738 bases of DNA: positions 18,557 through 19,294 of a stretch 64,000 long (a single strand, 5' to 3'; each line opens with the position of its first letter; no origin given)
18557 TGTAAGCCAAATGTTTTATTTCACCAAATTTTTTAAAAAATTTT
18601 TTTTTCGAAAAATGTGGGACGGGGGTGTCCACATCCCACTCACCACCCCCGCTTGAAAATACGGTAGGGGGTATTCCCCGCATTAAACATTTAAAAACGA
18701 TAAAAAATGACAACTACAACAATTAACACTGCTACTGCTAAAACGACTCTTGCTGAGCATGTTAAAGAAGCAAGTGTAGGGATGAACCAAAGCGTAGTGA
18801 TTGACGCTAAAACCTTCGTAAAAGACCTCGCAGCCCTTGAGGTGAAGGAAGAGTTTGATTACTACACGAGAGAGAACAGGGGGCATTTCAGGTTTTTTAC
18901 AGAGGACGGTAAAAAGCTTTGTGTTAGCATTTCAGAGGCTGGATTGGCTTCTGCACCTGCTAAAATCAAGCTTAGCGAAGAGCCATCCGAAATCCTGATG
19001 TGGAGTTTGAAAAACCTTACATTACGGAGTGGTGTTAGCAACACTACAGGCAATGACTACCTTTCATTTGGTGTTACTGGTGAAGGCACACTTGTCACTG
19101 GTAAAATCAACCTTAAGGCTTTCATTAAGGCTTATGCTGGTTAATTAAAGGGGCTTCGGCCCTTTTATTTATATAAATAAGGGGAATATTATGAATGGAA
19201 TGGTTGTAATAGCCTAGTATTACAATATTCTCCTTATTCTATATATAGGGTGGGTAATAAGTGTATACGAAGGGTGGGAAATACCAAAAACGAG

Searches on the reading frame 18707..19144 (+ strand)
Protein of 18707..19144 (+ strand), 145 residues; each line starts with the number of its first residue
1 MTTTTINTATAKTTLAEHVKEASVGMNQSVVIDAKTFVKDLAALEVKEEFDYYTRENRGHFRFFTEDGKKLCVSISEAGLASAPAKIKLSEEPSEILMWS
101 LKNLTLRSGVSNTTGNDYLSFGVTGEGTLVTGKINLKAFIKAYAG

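Call 11: search_protein_families(library=pfam, proteins=[window:18707-19144:+], max_evalue=0.01)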
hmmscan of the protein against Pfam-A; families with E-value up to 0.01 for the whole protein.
window:18707-19144:+ (145 aa): 0 families

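Call 12: search_protein_families(library=phrogs, proteins=[window:18707-19144:+], max_evalue=0.01)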
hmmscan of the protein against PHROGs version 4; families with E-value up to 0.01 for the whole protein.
window:18707-19144:+ (145 aa): 0 families

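Call 29: find_related_loci(query=window:18707-19144:+, collection=viral_contigs, flank=10000)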
Query window:18707-19144:+ (145 aa) in viral_contigs; peptide patterns used: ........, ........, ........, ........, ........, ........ (x = any residue, [..] = any of these).
31 stretches matched a pattern, but none encodes a relative of the query by tblastn (E <= 1e-3).

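Call 34: find_encoding_contigs(protein=window:18707-19144:+, flank=10000, max_places=10)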
Protein window:18707-19144:+ (145 aa): no gene with exactly this product is on record in the collection.

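Call 35: find_homologous_proteins(query=window:18707-19144:+, max_evalue=0.001)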
Query window:18707-19144:+ (145 aa): 3 proteins with E <= 0.001 among 111 candidates.
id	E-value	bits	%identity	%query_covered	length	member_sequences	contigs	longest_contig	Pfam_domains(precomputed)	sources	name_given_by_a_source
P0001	1.9e-86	304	99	100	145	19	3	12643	-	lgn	-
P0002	2.1e-65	236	79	97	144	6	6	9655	-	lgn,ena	-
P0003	7.5e-35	138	54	99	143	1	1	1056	-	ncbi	-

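Call 36: find_encoding_contigs(protein=P0001, flank=10000, max_places=10)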
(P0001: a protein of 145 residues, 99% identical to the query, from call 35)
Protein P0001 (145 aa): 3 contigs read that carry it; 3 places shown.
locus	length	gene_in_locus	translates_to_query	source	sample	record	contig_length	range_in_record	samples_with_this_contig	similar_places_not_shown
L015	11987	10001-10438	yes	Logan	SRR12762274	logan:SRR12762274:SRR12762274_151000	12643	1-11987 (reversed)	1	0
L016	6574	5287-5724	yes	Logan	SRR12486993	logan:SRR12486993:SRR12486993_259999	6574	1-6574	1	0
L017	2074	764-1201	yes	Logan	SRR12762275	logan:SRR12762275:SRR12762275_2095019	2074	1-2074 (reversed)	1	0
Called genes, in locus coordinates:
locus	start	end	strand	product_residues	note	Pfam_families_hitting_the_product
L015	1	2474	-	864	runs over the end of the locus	-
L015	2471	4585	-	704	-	-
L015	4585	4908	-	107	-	-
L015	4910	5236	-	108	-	-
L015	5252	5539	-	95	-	-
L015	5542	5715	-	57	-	-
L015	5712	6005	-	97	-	-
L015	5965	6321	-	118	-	-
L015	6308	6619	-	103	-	-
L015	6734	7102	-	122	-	-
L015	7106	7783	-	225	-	-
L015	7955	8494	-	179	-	-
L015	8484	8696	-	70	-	-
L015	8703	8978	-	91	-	-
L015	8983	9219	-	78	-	-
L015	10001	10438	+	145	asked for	-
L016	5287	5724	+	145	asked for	-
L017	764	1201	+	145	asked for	-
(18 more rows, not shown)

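Call 37: find_encoding_contigs(protein=P0002, flank=10000, max_places=10)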
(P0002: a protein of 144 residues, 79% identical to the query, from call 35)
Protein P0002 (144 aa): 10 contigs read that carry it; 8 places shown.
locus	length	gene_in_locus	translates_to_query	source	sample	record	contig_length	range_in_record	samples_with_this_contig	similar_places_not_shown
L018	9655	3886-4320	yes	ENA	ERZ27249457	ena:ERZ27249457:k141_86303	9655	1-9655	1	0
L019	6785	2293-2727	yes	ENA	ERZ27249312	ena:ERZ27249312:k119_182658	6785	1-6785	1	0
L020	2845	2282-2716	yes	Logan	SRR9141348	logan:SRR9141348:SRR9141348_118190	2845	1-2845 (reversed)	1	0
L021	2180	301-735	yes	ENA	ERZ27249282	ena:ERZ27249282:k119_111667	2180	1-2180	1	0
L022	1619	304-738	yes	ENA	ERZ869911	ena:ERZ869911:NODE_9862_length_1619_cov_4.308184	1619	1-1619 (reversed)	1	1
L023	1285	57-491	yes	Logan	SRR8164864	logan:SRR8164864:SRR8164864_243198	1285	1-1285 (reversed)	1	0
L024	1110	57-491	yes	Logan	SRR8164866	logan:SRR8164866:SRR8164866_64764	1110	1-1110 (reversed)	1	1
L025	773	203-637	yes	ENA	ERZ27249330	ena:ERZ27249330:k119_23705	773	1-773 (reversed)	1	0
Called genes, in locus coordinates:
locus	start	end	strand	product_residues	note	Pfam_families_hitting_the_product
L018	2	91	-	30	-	?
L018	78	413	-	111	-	-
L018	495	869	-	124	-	-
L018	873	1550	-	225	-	-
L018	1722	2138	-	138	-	-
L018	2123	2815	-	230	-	PF07463:NUMOD4, PF13392:HNH_3 (weak)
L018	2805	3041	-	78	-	-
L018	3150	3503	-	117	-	-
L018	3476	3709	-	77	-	PF24729:Acb2_Tad1_hairpin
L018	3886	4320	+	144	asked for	-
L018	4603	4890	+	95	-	-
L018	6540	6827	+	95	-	-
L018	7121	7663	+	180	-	-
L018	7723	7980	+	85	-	-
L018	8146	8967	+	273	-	PF01555:N6_N4_Mtase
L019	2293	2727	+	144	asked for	-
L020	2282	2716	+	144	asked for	-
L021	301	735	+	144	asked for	-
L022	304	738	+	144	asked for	-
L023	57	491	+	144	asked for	-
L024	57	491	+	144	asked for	-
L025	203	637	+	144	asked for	-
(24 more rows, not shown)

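Call 38: find_encoding_contigs(protein=P0003, flank=10000, max_places=10)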
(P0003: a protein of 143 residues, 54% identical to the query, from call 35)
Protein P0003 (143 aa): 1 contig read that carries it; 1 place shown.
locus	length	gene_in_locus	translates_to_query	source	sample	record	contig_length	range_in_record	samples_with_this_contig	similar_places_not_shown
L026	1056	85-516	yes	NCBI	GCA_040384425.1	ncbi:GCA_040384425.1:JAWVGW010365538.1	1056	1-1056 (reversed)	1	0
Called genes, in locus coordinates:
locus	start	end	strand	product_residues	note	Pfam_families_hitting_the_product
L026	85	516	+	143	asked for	-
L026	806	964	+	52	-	-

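Call 55: find_related_loci(query=A3, collection=metagenome_contigs, flank=10000)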
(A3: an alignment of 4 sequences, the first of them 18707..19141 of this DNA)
Query A3 (145 aa) in metagenome_contigs; peptide patterns used: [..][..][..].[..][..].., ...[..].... (x = any residue, [..] = any of these).
481 stretches matched a pattern; 1 encode a relative of the query (tblastn E <= 1e-3); 1 distinct loci.
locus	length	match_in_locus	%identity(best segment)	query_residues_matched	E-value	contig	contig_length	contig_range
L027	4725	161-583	79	5-145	2e-74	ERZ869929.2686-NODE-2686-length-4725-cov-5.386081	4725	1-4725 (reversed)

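Call 56: find_related_loci(query=A3, collection=viral_contigs, flank=10000)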
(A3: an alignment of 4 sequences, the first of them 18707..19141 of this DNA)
Query A3 (145 aa) in viral_contigs; peptide patterns used: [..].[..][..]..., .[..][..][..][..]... (x = any residue, [..] = any of these).
320 stretches matched a pattern, but none encodes a relative of the query by tblastn (E <= 1e-3).

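Call 57: find_related_loci(query=A3, collection=genome_contigs, flank=10000)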
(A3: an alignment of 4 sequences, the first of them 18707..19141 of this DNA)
Query A3 (145 aa) in genome_contigs; peptide patterns used: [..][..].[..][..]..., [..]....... (x = any residue, [..] = any of these).
124 stretches matched a pattern, but none encodes a relative of the query by tblastn (E <= 1e-3).

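Call 72: predict_structure(alignment_id=A3)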
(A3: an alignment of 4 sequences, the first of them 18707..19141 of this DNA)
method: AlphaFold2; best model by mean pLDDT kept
length: 145 residues; sequences in the alignment: 4
mean_pLDDT: 70.2   pTM: 0.66
mean pLDDT of the five models: 70.2, 61.7, 60.0, 59.7, 41.7
residues with pLDDT >= 90: 0; 70-90: 91; 50-70: 35; < 50: 19
segments of 3 or more residues with pLDDT < 50: 1-8, 22-26, 127-130
pLDDT, mean of each block of 10 residues (from residue 1): 41 65 52 77 76 81 79 82 82 83 78 68 53 70 65
secondary structure, 60 per line:
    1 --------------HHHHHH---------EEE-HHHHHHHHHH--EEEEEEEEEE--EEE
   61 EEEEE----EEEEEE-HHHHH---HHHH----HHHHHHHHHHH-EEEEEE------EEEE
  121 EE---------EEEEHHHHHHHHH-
elements in order: H15-20 E30-32 H34-43 E46-55 E58-65 E70-75 H77-81 H85-88 H93-103 E105-110 E117-122 E132-135 H136-144

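Call 106: fold_search(model_id=the predicted structure, library=viral)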
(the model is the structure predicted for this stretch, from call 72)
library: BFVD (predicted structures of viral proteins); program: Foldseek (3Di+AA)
matches with E <= 10: 1300; with E <= 0.001: 0
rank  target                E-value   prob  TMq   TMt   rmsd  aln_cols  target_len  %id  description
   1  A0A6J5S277            1.6e-02  0.13  0.18  0.17  13.0       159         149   11  Uncharacterized protein [uncultured Caudovirales phage]
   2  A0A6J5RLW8            1.8e-02  0.25  0.24  0.12  15.0       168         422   12  Intein C-terminal splicing region [uncultured Caudovirales phage]
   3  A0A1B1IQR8            2.7e-02  0.54  0.21  0.20   6.7        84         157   14  (no name in the UniProt tables at hand)
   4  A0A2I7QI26            3.5e-02  0.72  0.26  0.24   7.2        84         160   14  Uncharacterized protein [Vibrio phage Aphrodite1]
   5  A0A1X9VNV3            4.2e-02  0.47  0.31  0.18  15.7       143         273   12  Putative proliferating cell nuclear antigen [Mimivirus AB-566-O17]
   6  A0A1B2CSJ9            4.2e-02  0.35  0.25  0.14  10.1       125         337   14  PlxyGVORF95 protein [Plutella xylostella granulovirus]
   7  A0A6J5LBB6            4.4e-02  0.12  0.17  0.18  13.2       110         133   14  TNase-like domain-containing protein [uncultured Caudovirales phage]
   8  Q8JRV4                4.7e-02  0.63  0.33  0.17   9.8       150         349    9  Late expression factor 3 [Phthorimaea operculella granulovirus]
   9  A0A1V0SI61            5.3e-02  0.72  0.31  0.16  13.4       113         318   14  Proliferating cell nuclear antigen [Klosneuvirus KNV1]
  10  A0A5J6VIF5            6.0e-02  0.72  0.33  0.18   9.7       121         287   16  Proliferating cell nuclear antigen [Megaviridae environmental sample]
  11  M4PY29                7.2e-02  0.13  0.19  0.15  11.2       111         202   14  Endonuclease [Synechococcus phage S-RIM2 R1_1999]
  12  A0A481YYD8            7.6e-02  0.12  0.16  0.15   8.2        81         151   11  Translation initiation factor 1 [Marseillevirus LCMAC202]
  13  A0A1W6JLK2            7.6e-02  0.11  0.17  0.16  14.6       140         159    7  Uncharacterized protein [Lactococcus phage AM8]
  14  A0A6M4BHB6            8.1e-02  0.20  0.22  0.28  14.6       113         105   13  DNA polymerase beta subunit [Salmonella phage vB_SenM-1]
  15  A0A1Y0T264            8.1e-02  0.18  0.20  0.21   8.6       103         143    9  Uncharacterized protein [Pseudomonas phage Phabio]
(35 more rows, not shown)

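Call 108: search_protein_representatives(alignment_id=A3)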
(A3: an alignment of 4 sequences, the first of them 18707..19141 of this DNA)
Query: 4 sequences, 144 profile positions. Proteins with E-value up to 0.001 (for the whole library): 6; up to 1e-10: 3; up to 1e-30: 2. The best 6 are listed.
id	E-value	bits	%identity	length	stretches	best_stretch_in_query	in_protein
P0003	2.6e-72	257.4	-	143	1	1-144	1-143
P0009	1.9e-33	131.4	-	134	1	14-144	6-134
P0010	5.8e-21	90.9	-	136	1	14-144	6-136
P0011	4.7e-08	49.0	-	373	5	37-70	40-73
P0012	3.6e-04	36.4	-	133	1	30-122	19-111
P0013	9.9e-04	35.0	-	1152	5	31-68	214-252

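Call 109: search_protein_families(library=pfam, proteins=[P0009, P0010, P0011, P0012, P0013], max_evalue=0.01)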
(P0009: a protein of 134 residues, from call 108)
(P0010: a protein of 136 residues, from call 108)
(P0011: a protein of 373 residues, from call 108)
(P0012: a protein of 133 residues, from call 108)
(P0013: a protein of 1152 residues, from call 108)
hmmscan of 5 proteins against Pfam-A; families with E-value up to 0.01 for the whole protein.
P0009 (134 aa): 0 families

P0010 (136 aa): 0 families

P0011 (373 aa): 6 families
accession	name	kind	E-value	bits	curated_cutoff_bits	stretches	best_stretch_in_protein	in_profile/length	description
PF13517.12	FG-GAP_3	-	2e-24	86.4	26.9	4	45-109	1-60/61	FG-GAP-like repeat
PF18962.6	Por_Secre_tail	-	9e-12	45.6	27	1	301-368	1-71/75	Secretion system C-terminal sorting domain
PF20009.4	GEVED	-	1.2e-11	45.6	24.4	0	43-87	5-46/78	GEVED domain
PF03781.23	FGE-sulfatase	-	2e-08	34.6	23.3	0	71-95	163-186/255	Sulfatase-modifying factor enzyme 1-like domain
PF23157.1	DUF7055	-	0.00011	22.4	27.6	0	20-39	8-27/66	Domain of unknown function (DUF7055)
PF09140.17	MipZ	-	0.0015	18.3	20.7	0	47-94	95-142/262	ATPase MipZ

P0012 (133 aa): 0 families

P0013 (1152 aa): 7 families
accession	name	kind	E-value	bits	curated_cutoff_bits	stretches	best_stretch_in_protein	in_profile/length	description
PF13517.12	FG-GAP_3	-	1.5e-50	170.1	26.9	8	444-500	1-60/61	FG-GAP-like repeat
PF02494.22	HYR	-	1.5e-24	86.6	21.7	4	980-1065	2-81/81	HYR domain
PF01839.29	FG-GAP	-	3.9e-13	49.4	22.1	1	483-505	2-24/37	FG-GAP repeat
PF18962.6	Por_Secre_tail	-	1e-10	42.2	27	1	1081-1150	1-74/75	Secretion system C-terminal sorting domain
PF14783.12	BBS2_Mid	-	2.4e-07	31.3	27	0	388-414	4-30/108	Ciliary BBSome complex subunit 2, middle region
PF08881.15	CVNH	-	0.00051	21.2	24.5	0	232-295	35-98/102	CVNH domain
PF06832.18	BiPBP_C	-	0.00082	19.7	26.8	0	875-891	74-90/90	Penicillin-Binding Protein C-terminus Family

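Call 110: find_encoding_contigs(protein=P0009, flank=10000, max_places=5)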
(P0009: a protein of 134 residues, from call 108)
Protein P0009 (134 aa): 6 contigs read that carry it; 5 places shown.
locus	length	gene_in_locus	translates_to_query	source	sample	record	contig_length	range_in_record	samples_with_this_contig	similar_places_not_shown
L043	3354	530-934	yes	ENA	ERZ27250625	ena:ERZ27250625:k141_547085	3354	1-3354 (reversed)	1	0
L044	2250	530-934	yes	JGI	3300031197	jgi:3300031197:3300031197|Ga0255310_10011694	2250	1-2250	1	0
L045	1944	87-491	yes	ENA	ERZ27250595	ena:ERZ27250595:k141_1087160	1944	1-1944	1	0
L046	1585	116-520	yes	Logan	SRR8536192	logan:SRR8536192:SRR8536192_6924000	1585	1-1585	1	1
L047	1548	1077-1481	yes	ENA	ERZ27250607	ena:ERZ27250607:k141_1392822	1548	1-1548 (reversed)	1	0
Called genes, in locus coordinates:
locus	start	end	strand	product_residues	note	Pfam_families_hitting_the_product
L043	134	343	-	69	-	-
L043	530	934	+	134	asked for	-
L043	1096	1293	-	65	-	-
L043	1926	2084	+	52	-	-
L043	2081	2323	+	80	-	-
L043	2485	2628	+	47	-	-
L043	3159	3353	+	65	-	?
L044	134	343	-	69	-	-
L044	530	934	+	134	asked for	-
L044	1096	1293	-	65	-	-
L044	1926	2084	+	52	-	-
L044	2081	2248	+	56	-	?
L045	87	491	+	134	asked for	-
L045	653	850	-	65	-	-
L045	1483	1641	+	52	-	-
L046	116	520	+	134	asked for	-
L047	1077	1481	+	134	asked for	-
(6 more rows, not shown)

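Call 111: find_encoding_contigs(protein=P0010, flank=10000, max_places=5)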
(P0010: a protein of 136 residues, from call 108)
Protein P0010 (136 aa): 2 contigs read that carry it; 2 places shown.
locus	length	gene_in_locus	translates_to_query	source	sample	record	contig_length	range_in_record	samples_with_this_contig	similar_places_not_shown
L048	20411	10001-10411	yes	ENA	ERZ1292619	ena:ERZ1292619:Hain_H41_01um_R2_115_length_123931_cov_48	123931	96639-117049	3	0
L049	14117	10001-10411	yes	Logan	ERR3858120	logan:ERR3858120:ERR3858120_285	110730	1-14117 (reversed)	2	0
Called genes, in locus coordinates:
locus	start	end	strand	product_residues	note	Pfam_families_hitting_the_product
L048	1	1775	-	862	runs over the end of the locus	-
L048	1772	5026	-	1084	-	PF14890:Intein_splicing, PF14528:LAGLIDADG_3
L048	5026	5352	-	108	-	-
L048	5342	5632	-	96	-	-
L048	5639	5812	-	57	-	-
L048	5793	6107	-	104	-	-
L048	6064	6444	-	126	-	-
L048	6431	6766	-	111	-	-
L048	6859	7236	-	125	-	-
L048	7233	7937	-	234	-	-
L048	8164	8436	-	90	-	-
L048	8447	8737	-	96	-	-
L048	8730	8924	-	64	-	-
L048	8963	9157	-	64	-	-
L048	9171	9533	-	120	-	-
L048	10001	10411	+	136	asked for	-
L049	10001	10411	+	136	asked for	-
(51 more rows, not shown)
